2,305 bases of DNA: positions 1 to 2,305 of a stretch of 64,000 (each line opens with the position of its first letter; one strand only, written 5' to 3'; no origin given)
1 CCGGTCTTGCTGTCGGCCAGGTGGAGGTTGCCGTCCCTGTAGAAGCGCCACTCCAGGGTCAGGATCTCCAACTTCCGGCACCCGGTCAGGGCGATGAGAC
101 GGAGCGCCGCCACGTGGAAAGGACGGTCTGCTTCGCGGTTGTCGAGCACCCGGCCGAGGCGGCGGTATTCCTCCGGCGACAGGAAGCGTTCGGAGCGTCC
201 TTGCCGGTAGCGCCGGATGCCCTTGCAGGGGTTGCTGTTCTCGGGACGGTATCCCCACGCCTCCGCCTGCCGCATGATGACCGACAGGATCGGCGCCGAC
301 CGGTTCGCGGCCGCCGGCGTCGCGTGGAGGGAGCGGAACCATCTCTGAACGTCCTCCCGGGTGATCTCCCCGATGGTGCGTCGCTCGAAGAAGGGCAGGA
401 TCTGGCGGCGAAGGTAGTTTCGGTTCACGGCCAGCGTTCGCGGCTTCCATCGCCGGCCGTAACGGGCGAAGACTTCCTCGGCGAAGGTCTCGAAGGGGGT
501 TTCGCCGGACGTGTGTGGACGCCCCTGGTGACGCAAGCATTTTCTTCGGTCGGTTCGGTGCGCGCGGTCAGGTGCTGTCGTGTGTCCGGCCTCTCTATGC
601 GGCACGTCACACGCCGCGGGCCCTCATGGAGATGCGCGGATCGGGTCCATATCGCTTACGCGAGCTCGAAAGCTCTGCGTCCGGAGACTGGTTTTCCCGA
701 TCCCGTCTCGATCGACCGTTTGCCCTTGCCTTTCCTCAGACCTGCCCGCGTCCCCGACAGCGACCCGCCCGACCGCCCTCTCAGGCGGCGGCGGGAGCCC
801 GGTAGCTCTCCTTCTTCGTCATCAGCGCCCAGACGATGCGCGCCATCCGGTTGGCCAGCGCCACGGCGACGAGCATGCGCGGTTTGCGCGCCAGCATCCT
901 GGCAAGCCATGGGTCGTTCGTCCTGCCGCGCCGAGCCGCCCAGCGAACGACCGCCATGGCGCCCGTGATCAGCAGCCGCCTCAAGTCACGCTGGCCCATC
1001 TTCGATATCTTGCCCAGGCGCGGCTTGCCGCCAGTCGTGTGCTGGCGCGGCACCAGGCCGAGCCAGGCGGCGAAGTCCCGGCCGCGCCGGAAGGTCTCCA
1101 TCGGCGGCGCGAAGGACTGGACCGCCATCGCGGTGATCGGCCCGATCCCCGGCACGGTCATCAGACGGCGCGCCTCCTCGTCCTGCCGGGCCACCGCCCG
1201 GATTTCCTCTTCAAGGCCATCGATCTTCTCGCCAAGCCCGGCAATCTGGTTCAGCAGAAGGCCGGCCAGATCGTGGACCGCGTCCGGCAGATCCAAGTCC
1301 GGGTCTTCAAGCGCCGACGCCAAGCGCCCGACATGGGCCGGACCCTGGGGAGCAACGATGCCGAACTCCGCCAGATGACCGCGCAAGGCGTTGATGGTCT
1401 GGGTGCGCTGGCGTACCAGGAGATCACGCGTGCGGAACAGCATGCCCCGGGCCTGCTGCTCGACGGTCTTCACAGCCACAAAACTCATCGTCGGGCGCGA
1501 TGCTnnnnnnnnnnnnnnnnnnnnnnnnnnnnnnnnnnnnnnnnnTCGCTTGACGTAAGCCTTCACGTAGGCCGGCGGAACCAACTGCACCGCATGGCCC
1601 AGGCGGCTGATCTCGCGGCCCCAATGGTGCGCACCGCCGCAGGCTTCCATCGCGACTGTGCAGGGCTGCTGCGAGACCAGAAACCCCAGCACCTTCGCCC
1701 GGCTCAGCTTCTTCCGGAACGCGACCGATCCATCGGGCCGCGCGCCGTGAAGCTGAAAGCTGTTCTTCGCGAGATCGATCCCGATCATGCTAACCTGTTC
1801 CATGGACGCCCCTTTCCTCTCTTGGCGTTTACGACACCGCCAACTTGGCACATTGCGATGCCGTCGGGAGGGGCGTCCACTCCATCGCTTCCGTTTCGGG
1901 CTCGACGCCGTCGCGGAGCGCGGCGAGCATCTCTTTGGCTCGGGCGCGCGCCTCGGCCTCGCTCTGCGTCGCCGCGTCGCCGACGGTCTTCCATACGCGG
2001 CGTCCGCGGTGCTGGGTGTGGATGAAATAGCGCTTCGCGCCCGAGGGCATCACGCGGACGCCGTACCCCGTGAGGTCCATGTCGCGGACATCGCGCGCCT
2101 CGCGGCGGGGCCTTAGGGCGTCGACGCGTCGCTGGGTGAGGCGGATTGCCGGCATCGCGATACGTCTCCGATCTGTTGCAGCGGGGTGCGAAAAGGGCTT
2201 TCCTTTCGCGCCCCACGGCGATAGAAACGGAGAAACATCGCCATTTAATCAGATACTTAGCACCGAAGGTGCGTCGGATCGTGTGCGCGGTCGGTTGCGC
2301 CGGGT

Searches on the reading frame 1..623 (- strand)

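Call 14: search_protein_families(library=pfam, proteins=[window:1-623:-], max_evalue=0.01)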
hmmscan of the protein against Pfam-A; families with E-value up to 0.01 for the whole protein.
window:1-623:- (207 aa): 2 families
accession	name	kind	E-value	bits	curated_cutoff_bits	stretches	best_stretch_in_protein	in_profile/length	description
PF14659.12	Phage_int_SAM_3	-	2e-09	38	22.6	1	44-99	2-57/58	Phage integrase, N-terminal SAM-like domain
PF22022.2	Phage_int_M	-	4.3e-08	33.7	27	1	44-129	1-88/96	Phage integrase central domain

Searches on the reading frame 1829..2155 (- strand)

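Call 14: search_protein_families(library=pfam, proteins=[window:1829-2155:-], max_evalue=0.01)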
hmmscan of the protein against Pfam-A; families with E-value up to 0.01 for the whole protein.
window:1829-2155:- (108 aa): 1 family
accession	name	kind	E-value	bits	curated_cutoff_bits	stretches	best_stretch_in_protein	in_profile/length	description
PF13356.12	Arm-DNA-bind_3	-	8.6e-11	42.3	27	1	6-90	1-80/83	Arm DNA-binding domain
